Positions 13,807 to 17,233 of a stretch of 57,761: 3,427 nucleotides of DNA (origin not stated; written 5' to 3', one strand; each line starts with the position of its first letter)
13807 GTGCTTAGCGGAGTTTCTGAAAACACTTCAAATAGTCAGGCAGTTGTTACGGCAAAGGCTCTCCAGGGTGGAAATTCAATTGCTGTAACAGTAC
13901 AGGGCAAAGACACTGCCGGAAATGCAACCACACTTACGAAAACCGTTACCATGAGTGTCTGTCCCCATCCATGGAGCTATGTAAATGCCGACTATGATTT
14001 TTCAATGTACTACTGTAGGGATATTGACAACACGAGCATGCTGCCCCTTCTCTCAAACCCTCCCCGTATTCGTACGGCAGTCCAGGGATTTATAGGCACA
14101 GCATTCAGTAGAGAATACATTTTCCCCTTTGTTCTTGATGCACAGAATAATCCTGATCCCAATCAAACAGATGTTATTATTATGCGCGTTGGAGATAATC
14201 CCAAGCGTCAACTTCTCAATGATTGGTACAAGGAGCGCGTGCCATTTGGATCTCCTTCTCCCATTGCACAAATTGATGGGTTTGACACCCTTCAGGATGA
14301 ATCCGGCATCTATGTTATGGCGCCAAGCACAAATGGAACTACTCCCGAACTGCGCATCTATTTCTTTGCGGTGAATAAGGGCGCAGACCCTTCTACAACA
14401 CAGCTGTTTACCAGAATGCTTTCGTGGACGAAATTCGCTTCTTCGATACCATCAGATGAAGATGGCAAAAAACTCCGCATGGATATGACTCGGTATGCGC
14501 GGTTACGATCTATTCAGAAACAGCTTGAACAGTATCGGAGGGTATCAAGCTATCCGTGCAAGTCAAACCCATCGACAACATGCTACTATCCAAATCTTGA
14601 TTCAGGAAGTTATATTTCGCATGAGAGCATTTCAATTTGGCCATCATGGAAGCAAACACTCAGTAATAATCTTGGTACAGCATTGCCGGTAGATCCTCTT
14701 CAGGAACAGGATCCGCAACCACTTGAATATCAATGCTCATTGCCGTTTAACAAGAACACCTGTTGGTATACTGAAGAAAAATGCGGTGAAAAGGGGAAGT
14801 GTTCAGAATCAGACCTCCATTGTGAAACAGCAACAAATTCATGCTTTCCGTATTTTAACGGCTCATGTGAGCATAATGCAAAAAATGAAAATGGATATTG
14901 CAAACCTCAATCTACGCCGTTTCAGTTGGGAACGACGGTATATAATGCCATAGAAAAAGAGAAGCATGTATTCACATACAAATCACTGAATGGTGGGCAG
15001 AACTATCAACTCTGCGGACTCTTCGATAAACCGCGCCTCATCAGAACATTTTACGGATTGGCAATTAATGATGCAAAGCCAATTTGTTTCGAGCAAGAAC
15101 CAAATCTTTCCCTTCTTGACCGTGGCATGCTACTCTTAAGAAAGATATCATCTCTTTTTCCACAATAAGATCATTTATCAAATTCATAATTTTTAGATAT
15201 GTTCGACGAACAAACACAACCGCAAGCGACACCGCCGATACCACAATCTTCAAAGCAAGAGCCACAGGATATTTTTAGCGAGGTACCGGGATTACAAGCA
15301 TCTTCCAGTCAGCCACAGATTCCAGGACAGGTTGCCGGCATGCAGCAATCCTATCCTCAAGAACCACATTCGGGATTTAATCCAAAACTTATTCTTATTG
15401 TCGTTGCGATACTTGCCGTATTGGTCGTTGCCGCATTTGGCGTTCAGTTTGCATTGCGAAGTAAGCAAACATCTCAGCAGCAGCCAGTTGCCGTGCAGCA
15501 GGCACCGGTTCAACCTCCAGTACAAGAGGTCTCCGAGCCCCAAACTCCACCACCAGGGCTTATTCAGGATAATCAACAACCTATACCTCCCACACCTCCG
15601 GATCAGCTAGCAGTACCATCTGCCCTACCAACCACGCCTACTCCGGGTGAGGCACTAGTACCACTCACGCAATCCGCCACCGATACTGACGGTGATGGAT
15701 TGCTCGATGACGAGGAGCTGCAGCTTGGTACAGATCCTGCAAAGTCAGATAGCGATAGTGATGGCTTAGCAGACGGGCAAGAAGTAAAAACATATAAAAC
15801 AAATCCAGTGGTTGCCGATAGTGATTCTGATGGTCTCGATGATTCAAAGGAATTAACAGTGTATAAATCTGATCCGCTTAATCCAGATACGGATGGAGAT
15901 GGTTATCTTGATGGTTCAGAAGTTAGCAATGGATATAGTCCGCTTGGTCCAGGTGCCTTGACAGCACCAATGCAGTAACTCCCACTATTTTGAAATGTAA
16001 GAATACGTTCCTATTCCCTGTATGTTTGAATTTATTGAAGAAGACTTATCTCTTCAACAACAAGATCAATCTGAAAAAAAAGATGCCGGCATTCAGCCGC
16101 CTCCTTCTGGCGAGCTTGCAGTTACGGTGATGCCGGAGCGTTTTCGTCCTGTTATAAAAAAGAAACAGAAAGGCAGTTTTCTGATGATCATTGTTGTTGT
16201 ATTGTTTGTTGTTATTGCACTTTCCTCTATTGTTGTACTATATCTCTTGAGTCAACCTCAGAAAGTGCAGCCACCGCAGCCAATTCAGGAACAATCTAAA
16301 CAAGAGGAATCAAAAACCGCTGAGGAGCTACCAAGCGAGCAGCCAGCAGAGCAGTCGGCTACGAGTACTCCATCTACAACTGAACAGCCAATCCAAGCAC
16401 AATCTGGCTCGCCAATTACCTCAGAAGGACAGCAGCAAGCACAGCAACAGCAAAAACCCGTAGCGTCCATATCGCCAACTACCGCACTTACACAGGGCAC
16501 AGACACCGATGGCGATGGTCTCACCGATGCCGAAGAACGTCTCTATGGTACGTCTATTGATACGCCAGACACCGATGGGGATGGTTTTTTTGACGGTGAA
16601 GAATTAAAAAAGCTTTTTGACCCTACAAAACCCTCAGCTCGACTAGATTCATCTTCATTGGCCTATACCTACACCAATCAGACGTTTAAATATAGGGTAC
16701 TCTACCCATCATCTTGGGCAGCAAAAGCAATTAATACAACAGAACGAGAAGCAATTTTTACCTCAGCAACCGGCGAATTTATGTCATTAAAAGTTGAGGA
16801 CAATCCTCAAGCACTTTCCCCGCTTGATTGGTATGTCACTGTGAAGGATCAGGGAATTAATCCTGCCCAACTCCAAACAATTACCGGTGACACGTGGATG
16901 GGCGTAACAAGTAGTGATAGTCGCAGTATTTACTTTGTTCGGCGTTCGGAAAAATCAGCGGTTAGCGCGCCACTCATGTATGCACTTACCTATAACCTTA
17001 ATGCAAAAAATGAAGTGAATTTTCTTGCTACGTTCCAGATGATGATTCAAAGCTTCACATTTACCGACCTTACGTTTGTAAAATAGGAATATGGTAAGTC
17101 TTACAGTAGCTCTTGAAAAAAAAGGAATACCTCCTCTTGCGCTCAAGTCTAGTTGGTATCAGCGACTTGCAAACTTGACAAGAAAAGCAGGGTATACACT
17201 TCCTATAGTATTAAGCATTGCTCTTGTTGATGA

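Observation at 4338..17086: Candidate cell-surface attachment locus: a pilin-like/Ig protein, a 3,070-aa Cys-rich mosaic protein and two TSP3 Ca-binding membrane proteins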

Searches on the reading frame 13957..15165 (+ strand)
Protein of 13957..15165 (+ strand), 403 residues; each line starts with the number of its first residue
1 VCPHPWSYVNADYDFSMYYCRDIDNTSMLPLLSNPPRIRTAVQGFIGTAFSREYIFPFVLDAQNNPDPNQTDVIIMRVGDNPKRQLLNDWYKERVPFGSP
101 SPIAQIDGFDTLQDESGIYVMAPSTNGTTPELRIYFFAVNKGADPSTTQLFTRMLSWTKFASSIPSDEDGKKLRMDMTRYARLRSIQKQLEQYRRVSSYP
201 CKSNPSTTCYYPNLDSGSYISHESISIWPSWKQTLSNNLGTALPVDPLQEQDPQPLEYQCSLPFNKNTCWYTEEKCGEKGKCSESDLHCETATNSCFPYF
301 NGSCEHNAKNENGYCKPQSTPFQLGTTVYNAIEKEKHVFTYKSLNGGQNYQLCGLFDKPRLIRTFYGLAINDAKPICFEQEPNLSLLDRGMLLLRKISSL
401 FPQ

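Call 65: search_protein_families(library=pfam, alignment_id=A5, max_evalue=0.001)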
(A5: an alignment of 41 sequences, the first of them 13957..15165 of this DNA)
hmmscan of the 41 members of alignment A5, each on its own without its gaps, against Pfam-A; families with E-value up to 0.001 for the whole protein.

A. member 1, window:13957-15165:+ (403 aa): 0 families

B. families by the number of members that match (of 41 scanned): 8 families
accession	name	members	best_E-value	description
PF05345.18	He_PIG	3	4.5e-11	Putative Ig domain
PF02412.23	TSP_3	2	7.8e-14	Thrombospondin type 3 repeat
PF17963.7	Big_9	2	0.00018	Bacterial Ig domain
PF11617.13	Cu-binding_MopE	1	9.5e-24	Putative metal-binding motif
PF01833.30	TIG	1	8e-10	IPT/TIG domain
PF02018.23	CBM_4_9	1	6e-07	Carbohydrate binding domain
PF13205.12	Big_5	1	6e-06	Bacterial Ig-like domain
PF22352.2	K319L-like_PKD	1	0.0003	K319L-like, PKD domain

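Call 71: predict_structure(alignment_id=A5)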
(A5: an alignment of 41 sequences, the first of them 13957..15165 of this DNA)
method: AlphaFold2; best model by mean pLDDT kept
length: 403 residues; sequences in the alignment: 41
mean_pLDDT: 78.4   pTM: 0.78
mean pLDDT of the five models: 78.4, 78.0, 75.3, 75.0, 72.8
residues with pLDDT >= 90: 153; 70-90: 117; 50-70: 109; < 50: 24
segments of 3 or more residues with pLDDT < 50: 38-42, 275-281, 298-301, 320-326
pLDDT, mean of each block of 10 residues (from residue 1): 78 89 67 58 61 80 71 91 94 92 96 97 90 96 89 93 91 95 95 85 69 75 87 91 92 65 65 50 53 54 55 53 50 75 90 92 90 81 71 76 60
secondary structure, 60 per line:
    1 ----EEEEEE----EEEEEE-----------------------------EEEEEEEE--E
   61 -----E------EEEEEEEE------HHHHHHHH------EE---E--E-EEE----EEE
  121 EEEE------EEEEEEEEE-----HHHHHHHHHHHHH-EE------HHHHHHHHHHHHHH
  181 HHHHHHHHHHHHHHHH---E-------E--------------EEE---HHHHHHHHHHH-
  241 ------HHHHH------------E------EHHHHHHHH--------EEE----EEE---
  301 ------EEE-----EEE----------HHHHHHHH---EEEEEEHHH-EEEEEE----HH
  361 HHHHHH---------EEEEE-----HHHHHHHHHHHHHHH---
elements in order: E5-10 E15-20 E50-57 E73-80 H87-94 E111-113 E118-124 E131-139 H145-157 H167-196 E223-225 H229-239 H247-251 H272-279 E288-290 E295-297 E307-309 E315-317 H328-335 E339-344 E349-354 H359-366 E376-380 H386-400

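Call 73: fold_search(model_id=the predicted structure, library=pdb)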
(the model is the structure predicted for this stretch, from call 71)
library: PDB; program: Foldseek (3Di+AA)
matches with E <= 10: 668; with E <= 0.001: 0
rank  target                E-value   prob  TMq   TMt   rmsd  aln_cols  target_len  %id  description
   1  3hlz_B                3.5e-03  0.96  0.21  0.30  17.2       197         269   11  Crystal structure of BT_1490 (NP_810393.1) from BACTEROIDES THETAIOTAOMICRON VPI-5482 at 1.50 A resolution (released 2009-06-16)
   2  2xb3                  5.1e-03  0.95  0.20  0.42   6.7       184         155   10  The Structure of Cyanobacterial PsbP (released 2010-08-25)
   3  3hlz_A                5.4e-03  0.97  0.20  0.28   8.0       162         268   14  Crystal structure of BT_1490 (NP_810393.1) from BACTEROIDES THETAIOTAOMICRON VPI-5482 at 1.50 A resolution (released 2009-06-16)
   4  1eq6                  7.7e-03  0.87  0.20  0.35   8.4       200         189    6  1.9 ANGSTROM RESOLUTION CRYSTAL STRUCTURE OF THE SACCHAROMYCES CEREVISIAE RAN-BINDING PROTEIN MOG1P (released 2000-05-27)
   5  6xrr_D                2.0e-02  0.57  0.16  0.35  14.3       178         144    8  Structure of SciW bound to the Rhs1 Transmembrane Domain from Salmonella typhimurium (released 2020-12-30)
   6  6xrr_B                4.6e-02  0.57  0.15  0.34  11.1       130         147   10  Structure of SciW bound to the Rhs1 Transmembrane Domain from Salmonella typhimurium (released 2020-12-30)
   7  1jhs                  6.1e-02  0.47  0.19  0.31   8.6       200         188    6  Protein Mog1 E65A mutant (released 2003-06-03)
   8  6xrr_H                6.9e-02  0.51  0.13  0.31  11.1       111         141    9  Structure of SciW bound to the Rhs1 Transmembrane Domain from Salmonella typhimurium (released 2020-12-30)
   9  6icq_B                7.3e-02  0.13  0.10  0.11  12.7       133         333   14  Pseudomonas putida CBB5 NdmA QL mutant with theobromine (released 2019-09-04)
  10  3k8j                  7.8e-02  0.69  0.16  0.23   6.1       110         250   10  Structure of crystal form III of TP0453 (released 2010-10-27)
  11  4pws                  8.3e-02  0.44  0.19  0.37   8.8       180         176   10  Crystal structure of secreted proline rich antigen MTC28 (Rv0040c) at 2.15 A with bound chloride from Mycobacterium tube (released 2015-03-25)
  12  4luq_C                8.3e-02  0.38  0.17  0.39   7.3       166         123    7  Crystal structure of virulence effector Tse3 in complex with neutralizer Tsi3 (released 2013-09-18)
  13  6xrb_B                8.3e-02  0.33  0.16  0.35  14.2       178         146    8  Crystal structure of SciW from Salmonella typhimurium (released 2020-12-30)
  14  6xrr_A                8.8e-02  0.60  0.16  0.37  11.0       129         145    9  Structure of SciW bound to the Rhs1 Transmembrane Domain from Salmonella typhimurium (released 2020-12-30)
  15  4r0b                  8.8e-02  0.09  0.08  0.17  15.3       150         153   11  Structure of dimeric human glycodelin (released 2014-12-10)
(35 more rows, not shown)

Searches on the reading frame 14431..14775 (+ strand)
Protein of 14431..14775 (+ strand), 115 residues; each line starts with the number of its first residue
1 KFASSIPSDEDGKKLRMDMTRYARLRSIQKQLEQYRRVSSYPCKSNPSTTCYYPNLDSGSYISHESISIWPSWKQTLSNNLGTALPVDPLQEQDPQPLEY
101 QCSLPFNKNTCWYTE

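Call 76: search_solved_structures(query=A7, max_evalue=10, show_alignments=3)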
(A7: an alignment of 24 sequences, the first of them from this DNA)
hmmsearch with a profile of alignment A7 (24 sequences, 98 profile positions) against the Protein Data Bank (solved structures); distinct sequences matched with E-value up to 10: 7.
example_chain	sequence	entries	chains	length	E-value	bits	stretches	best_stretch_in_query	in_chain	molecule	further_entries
1zov_A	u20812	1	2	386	0.53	14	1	46-92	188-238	Monomeric sarcosine oxidase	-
6qnz_A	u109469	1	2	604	0.67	13.7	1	6-70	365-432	Heterodimeric restriction endonuclease R.BspD6I large subunit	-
5liz_A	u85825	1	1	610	1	13.1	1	6-70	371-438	Nicking endonuclease N.BspD6I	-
5liq_A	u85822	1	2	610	1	13.1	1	6-70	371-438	Nicking endonuclease N.BspD6I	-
2ewf_A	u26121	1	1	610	1.1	13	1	6-70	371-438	Nicking endonuclease N.BspD6I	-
5lhc_A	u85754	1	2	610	1.1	13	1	6-70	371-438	Nicking endonuclease N.BspD6I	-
6vcb_R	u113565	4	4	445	1.5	12.6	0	47-96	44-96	Glucagon-like peptide 1 receptor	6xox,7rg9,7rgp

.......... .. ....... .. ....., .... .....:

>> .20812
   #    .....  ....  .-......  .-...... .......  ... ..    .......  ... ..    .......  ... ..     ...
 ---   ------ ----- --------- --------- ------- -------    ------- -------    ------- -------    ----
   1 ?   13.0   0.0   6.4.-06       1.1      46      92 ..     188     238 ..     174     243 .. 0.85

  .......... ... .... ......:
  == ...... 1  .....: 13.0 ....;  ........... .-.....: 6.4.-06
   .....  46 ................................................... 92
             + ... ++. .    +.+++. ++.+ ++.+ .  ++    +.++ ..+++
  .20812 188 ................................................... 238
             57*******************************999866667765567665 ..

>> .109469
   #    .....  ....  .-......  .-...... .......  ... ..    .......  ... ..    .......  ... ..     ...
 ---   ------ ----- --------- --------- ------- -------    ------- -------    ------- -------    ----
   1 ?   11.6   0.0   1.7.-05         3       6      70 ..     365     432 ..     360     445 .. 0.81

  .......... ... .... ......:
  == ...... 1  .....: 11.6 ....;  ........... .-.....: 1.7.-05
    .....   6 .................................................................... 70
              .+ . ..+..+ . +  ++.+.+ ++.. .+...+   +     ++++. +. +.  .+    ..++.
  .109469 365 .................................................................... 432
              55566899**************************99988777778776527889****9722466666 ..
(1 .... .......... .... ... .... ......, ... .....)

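Call 77: search_protein_families(library=pfam, alignment_id=A7, max_evalue=10)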
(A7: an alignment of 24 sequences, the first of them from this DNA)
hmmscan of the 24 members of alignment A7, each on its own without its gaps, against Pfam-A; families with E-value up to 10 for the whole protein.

A. member 1, seq(115 aa): 0 families

B. families by the number of members that match (of 24 scanned): 6 families
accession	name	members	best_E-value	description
PF08334.16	T2SSG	6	0.0031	Type II secretion system (T2SS), protein G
PF20734.2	PA2201_N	1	0.021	PA2201 N-terminal domain-like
PF23684.1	ORF20A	1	0.086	ORF20A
PF02321.23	OEP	1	0.15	Outer membrane efflux protein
PF15768.10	CC190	1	0.19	Coiled-coil domain-containing protein 190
PF20058.4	DUF6457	1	0.5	Domain of unknown function (DUF6457)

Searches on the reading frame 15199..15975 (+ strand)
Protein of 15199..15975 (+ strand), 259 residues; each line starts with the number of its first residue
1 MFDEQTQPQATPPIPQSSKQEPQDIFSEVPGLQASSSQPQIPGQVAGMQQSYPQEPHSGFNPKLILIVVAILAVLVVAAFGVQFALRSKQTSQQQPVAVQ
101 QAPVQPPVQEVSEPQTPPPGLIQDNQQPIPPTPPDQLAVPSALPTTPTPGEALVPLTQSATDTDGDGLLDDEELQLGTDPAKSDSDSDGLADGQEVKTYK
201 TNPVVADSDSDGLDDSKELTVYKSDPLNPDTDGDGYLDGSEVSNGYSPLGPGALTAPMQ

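Call 7: search_protein_families(library=pfam, proteins=[window:15199-15975:+], max_evalue=0.1)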
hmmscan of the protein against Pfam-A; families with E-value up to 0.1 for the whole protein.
window:15199-15975:+ (259 aa): 6 families
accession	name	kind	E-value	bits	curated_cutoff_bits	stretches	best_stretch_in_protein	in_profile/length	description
PF18884.5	TSP3_bac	-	2.3e-18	66.1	25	4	162-182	1-21/22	Bacterial TSP3 repeat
PF03495.19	Binary_toxB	-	1.8e-05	25.3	25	1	184-243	2-61/78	Clostridial binary toxin B/anthrax toxin PA Ca-binding domain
PF13405.12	EF-hand_6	-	0.001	19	25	0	230-247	10-27/30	EF-hand domain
PF20615.3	DUF6802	-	0.0042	17.5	27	1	144-193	17-67/102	Family of unknown function (DUF6802)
PF00036.39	EF-hand_1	-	0.0069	16.3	25.4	0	162-175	10-23/29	EF hand domain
PF13499.12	EF-hand_7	-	0.019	15.8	30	0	230-244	12-26/67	EF-hand domain pair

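Call 40: search_protein_families(library=ncbifam, proteins=[window:15199-15975:+], max_evalue=0.1)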
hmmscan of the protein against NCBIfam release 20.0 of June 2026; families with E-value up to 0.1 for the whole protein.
window:15199-15975:+ (259 aa): 4 families
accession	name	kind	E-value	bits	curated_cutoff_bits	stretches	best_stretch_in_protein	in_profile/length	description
NF033765.2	gliding_CglD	equivalog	3.8e-12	44.8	400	2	196-246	196-245/1124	adventurous gliding motility lipoprotein CglD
NF033761.1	gliding_GltJ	equivalog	1.1e-05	24.8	450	1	9-157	318-456/671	adventurous gliding motility protein GltJ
NF047639.1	throspo3_MtsD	equivalog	7.1e-05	21.1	800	2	158-185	505-532/651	cell-cell cohesion protein MtsD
NF005435.1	PRK07021.1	equivalog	0.086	12.7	131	0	63-108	7-55/157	flagellar basal body-associated protein FliL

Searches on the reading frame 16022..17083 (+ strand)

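Call 7: search_protein_families(library=pfam, proteins=[window:16022-17083:+], max_evalue=0.1)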
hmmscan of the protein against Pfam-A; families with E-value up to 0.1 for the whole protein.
window:16022-17083:+ (354 aa): 8 families
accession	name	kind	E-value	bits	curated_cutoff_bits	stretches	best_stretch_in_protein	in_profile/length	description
PF18884.5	TSP3_bac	-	5.1e-07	29.9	25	2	161-177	1-17/22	Bacterial TSP3 repeat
PF22251.1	PFF1_TM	-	0.0064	16.5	32.3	1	48-145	93-192/300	Vacuolar membrane protease, transmembrane domain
PF00802.24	Glycoprotein_G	-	0.0076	16.1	27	1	59-130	35-108/263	Pneumovirus attachment glycoprotein G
PF06682.17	SARAF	-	0.03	14.5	30.8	1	46-143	153-247/333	SOCE-associated regulatory factor of calcium homoeostasis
PF19558.4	DUF6080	-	0.038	13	27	1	49-180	221-319/447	Family of unknown function (DUF6080)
PF02932.22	Neur_chan_memb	-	0.055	14.2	28.1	1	52-149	60-159/233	Neurotransmitter-gated ion-channel transmembrane region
PF16118.10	DUF4834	-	0.067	14.5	27.8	0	53-120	8-67/99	Domain of unknown function (DUF4834)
PF15062.11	ARL6IP6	-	0.076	13.6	27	0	58-97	29-68/86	Haemopoietic lineage transmembrane helix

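Call 40: search_protein_families(library=ncbifam, proteins=[window:16022-17083:+], max_evalue=0.1)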
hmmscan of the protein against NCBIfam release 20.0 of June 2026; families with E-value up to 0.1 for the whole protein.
window:16022-17083:+ (354 aa): 14 families
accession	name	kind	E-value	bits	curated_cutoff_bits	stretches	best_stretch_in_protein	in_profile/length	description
NF042931.1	SAG1386_EF1546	equivalog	2.9e-06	27.5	80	1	46-133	23-113/158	SAG1386/EF1546 family surface-associated protein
NF033765.2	gliding_CglD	equivalog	5.3e-05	21.2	400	1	147-194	193-240/1124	adventurous gliding motility lipoprotein CglD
NF047639.1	throspo3_MtsD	equivalog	0.00011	20.5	800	1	146-206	445-505/651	cell-cell cohesion protein MtsD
NF033761.1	gliding_GltJ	equivalog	0.00017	20.8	450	1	27-155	348-478/671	adventurous gliding motility protein GltJ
NF006283.1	PRK08455.1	equivalog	0.00018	21.2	187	1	46-102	11-67/182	flagellar basal body-associated protein FliL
TIGR02223.1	ftsN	equivalog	0.00028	20.5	107.65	1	51-145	26-122/299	cell division protein FtsN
NF008109.0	PRK10856.1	equivalog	0.00051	19.8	208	1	46-153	105-208/334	cytoskeleton protein RodZ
NF041422.1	VirB10_subf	subfamily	0.0058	16.2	400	1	46-158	49-162/404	VirB10/TraB/TrbI family type IV secretion system protein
NF052435.1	BamI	equivalog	0.0069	16.3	180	1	59-137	6-81/226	biofilm-associated metzincin protease inhibitor BamI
NF004285.1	PRK05696.1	equivalog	0.018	14.8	179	1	46-99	13-65/171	flagellar basal body-associated protein FliL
NF040486.1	SrfA_fam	subfamily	0.026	13.9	150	1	41-154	210-315/438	SrfA family protein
NF041534.1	rodZ_Strepcoccus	equivalog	0.029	13.6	375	1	45-156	97-207/275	cytoskeleton protein RodZ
NF033483.0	PknB_PASTA_kin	equivalog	0.052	12.6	450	1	45-175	326-451/563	Stk1 family PASTA domain-containing Ser/Thr kinase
NF002901.0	PRK03482.1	equivalog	0.075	12.6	261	0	120-153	16-49/215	2,3-diphosphoglycerate-dependent phosphoglycerate mutase GpmB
